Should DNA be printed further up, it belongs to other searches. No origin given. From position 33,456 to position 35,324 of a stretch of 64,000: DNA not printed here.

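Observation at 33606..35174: Two paralogous TM-TPR proteins (26998-28356 and 33606-35174) carry Mrr_cat-like domains in which the catalytic Q-x-K is replaced (RIIRIIR / IWVRRW)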

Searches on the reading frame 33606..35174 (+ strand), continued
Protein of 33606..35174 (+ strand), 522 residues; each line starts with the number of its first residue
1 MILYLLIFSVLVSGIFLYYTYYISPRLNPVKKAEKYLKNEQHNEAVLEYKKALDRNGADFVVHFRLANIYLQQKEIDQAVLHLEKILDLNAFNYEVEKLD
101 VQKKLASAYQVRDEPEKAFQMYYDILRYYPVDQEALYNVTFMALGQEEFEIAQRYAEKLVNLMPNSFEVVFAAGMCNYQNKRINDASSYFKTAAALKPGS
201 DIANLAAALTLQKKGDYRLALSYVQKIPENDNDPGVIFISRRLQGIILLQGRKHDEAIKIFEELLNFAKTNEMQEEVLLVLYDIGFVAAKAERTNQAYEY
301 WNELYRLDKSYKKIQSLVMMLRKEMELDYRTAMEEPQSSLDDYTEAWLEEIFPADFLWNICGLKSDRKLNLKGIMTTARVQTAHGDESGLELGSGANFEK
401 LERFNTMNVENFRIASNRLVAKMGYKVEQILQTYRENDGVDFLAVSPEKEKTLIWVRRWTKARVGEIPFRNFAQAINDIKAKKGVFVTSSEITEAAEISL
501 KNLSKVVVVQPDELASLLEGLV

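Call 15: find_encoding_contigs(protein=P0106, flank=10000, max_places=2)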
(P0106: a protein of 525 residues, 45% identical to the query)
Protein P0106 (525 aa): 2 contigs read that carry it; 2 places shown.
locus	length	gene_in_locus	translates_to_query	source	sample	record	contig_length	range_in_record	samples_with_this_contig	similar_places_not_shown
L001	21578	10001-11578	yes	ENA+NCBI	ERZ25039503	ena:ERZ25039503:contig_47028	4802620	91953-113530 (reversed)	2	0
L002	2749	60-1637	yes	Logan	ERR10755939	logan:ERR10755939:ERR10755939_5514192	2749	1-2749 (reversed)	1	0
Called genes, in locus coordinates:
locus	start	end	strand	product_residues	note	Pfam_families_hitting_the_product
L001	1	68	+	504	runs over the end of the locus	PF00675:Peptidase_M16 (weak), PF05193:Peptidase_M16_C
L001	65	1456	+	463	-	PF00675:Peptidase_M16, PF05193:Peptidase_M16_C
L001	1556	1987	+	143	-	PF04246:RseC_MucC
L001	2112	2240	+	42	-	-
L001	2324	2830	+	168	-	PF03449:GreA_GreB_N, PF01272:GreA_GreB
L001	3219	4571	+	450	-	PF25063:ARM_TT21_C (faint), PF07719:TPR_2 (faint), PF12895:ANAPC3 (faint), PF13428:TPR_14 (faint), PF14559:TPR_19 (weak), PF00515:TPR_1 (weak), PF13414:TPR_11 (weak), PF04471:Mrr_cat, +5 more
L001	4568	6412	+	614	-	PF00027:cNMP_binding, PF01734:Patatin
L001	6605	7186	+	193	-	-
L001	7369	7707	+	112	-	PF01740:STAS, PF13466:STAS_2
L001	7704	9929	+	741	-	-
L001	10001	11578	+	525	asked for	PF07719:TPR_2 (faint), PF13428:TPR_14 (faint), PF13432:TPR_16 (faint), PF23914:TPR_CcmH_CycH (faint), PF24575:TPR_Slam (faint), PF14559:TPR_19 (faint), PF04471:Mrr_cat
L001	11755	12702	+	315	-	-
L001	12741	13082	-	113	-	-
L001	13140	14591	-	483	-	PF21710:Spt6_S1 (faint), PF23459:S1_RRP5 (faint), PF17092:PCB_OB (faint), PF00575:S1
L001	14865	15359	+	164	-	PF13646:HEAT_2, PF03130:HEAT_PBS (faint), PF13646:HEAT_2 (weak)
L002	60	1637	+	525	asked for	PF07719:TPR_2 (faint), PF13428:TPR_14 (faint), PF13432:TPR_16 (faint), PF23914:TPR_CcmH_CycH (faint), PF24575:TPR_Slam (faint), PF14559:TPR_19 (faint), PF04471:Mrr_cat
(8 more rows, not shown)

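Call 16: find_encoding_contigs(protein=P0001, flank=10000, max_places=2)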
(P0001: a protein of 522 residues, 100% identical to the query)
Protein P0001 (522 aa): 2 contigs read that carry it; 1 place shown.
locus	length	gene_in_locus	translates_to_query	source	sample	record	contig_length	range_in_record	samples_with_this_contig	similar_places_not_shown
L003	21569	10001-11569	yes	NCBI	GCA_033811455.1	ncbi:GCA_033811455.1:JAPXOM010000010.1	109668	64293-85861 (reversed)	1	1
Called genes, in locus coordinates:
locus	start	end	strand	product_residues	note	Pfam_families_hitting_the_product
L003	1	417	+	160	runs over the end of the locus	PF04246:RseC_MucC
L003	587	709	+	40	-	-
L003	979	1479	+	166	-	PF03449:GreA_GreB_N, PF01272:GreA_GreB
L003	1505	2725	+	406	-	PF06245:DUF1015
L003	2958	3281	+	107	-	-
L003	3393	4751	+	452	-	PF21033:RMD1-3 (faint), PF07719:TPR_2 (faint), PF13174:TPR_6 (faint), PF13414:TPR_11 (weak), PF12895:ANAPC3 (weak), PF13424:TPR_12 (weak), PF13432:TPR_16 (weak), PF04471:Mrr_cat, +7 more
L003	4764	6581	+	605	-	-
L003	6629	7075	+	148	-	-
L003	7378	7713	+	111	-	PF01740:STAS, PF13466:STAS_2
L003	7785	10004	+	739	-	-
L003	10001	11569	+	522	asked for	PF00515:TPR_1 (faint), PF07719:TPR_2 (faint), PF09976:TPR_21 (faint), PF12895:ANAPC3 (faint), PF13181:TPR_8 (faint), PF14559:TPR_19 (weak), PF04471:Mrr_cat, PF22722:NA-iREase1 (weak), +6 more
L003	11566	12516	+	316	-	PF02195:ParB_N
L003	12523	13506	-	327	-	PF01368:DHH, PF02272:DHHA1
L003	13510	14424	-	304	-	PF02091:tRNA-synt_2e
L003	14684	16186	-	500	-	PF08668:HDOD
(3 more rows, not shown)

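Call 17: predict_structure(alignment_id=A1)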
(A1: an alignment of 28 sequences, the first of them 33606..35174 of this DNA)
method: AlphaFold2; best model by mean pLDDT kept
length: 522 residues; sequences in the alignment: 28
mean_pLDDT: 86.4   pTM: 0.62
mean pLDDT of the five models: 86.4, 85.8, 85.8, 85.8, 85.2
residues with pLDDT >= 90: 292; 70-90: 184; 50-70: 20; < 50: 26
segments of 3 or more residues with pLDDT < 50: 329-333, 377-396
pLDDT, mean of each block of 10 residues (from residue 1): 85 82 70 85 88 89 94 93 93 91 95 92 91 95 93 94 95 95 96 95 95 95 88 88 96 95 96 95 95 93 94 88 70 57 88 88 83 57 27 50 87 92 90 82 92 89 78 91 92 80 88 85 75
secondary structure, 60 per line:
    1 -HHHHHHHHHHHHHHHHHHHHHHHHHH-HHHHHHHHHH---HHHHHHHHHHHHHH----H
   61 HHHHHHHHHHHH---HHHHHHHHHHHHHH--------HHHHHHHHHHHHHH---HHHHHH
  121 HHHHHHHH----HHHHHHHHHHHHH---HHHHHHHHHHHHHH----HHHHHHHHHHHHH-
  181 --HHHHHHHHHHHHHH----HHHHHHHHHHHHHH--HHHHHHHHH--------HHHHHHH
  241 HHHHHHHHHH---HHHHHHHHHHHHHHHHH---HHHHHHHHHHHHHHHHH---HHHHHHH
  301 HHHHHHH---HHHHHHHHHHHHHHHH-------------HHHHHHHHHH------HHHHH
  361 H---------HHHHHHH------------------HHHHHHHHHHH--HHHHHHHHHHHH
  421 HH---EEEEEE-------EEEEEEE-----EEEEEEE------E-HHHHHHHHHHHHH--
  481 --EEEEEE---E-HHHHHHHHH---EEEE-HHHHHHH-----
elements in order: H2-27 H29-38 H42-55 H60-72 H76-89 H98-111 H115-128 H133-145 H149-162 H167-179 H183-196 H201-214 H217-225 H234-250 H254-270 H274-290 H294-307 H311-326 H340-349 H356-361 H371-377 H396-406 H409-422 E426-431 E439-445 E451-457 H466-478 E483-488 H494-502 E506-509 H511-517

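Call 41: search_protein_families(library=padloc, proteins=[window:33606-35174:+], max_evalue=0.01)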
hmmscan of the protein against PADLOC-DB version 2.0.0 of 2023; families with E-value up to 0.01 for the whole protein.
window:33606-35174:+ (522 aa): 1 family
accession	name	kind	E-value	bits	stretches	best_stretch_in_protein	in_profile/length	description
PDLC03657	mREase_IV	-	3e-05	21.5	1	450-518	221-291/317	Type IV methyl-directed restriction enzyme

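Call 69: fold_search(model_id=the predicted structure, library=pdb)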
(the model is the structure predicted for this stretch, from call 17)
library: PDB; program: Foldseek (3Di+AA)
matches with E <= 10: 1779; with E <= 0.001: 440
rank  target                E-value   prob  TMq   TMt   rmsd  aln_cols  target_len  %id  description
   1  8chy                  4.5e-12  1.00  0.39  0.68   5.6       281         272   24  Crystal structure of an 8-repeat consensus TPR superhelix with Zinc. (released 2024-02-21)
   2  9qhb                  1.3e-11  1.00  0.35  0.59   7.1       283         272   24  Crystal structure of 16-repeat CTPR protein with eliminated coordination sites (released 2025-10-22)
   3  1w3b_B                2.2e-10  1.00  0.33  0.43  10.2       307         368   18  The superhelical TPR domain of O-linked GlcNAc transferase reveals structural similarities to importin alpha. (released 2004-09-09)
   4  9qhc_B                3.2e-10  1.00  0.29  0.50   9.6       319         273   20  Crystal structure of 8-repeat CTPR protein with eliminated coordination sites (released 2025-10-22)
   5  1w3b_A                5.5e-10  1.00  0.33  0.42  10.0       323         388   17  The superhelical TPR domain of O-linked GlcNAc transferase reveals structural similarities to importin alpha. (released 2004-09-09)
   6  6eou                  1.1e-09  1.00  0.34  0.47   8.0       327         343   14  O-GlcNAc transferase TPR domain with the intellectual disability associated mutation L254F (released 2018-05-09)
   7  9qhc_A                1.9e-09  1.00  0.34  0.57   9.1       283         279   23  Crystal structure of 8-repeat CTPR protein with eliminated coordination sites (released 2025-10-22)
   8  8dtg_B                3.7e-09  1.00  0.39  0.29  20.4       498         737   12  Cryo-EM structure of Arabidopsis SPY alternative conformation 1 (released 2023-03-08)
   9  8dtf_A                5.9e-09  1.00  0.35  0.25  31.9       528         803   13  Cryo-EM structure of the full length Arabidopsis SPY with complete TPRs (released 2023-03-08)
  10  8dtg_A                6.7e-09  1.00  0.33  0.23  36.6       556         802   10  Cryo-EM structure of Arabidopsis SPY alternative conformation 1 (released 2023-03-08)
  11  8dth_A                1.1e-08  1.00  0.40  0.30  17.6       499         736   13  Cryo-EM structure of Arabidopsis SPY alternative conformation 2 (released 2023-03-08)
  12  8dth_B                1.6e-08  1.00  0.40  0.31  19.9       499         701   13  Cryo-EM structure of Arabidopsis SPY alternative conformation 2 (released 2023-03-08)
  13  7yea_A                2.1e-08  1.00  0.33  0.19  31.4       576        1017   14  Human O-GlcNAc transferase Dimer (released 2023-07-12)
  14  2y4t_B                3.3e-08  1.00  0.20  0.24  25.1       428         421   14  Crystal structure of the human co-chaperone P58(IPK) (released 2011-08-10)
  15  2y4t_A                3.9e-08  1.00  0.20  0.24  31.5       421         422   15  Crystal structure of the human co-chaperone P58(IPK) (released 2011-08-10)
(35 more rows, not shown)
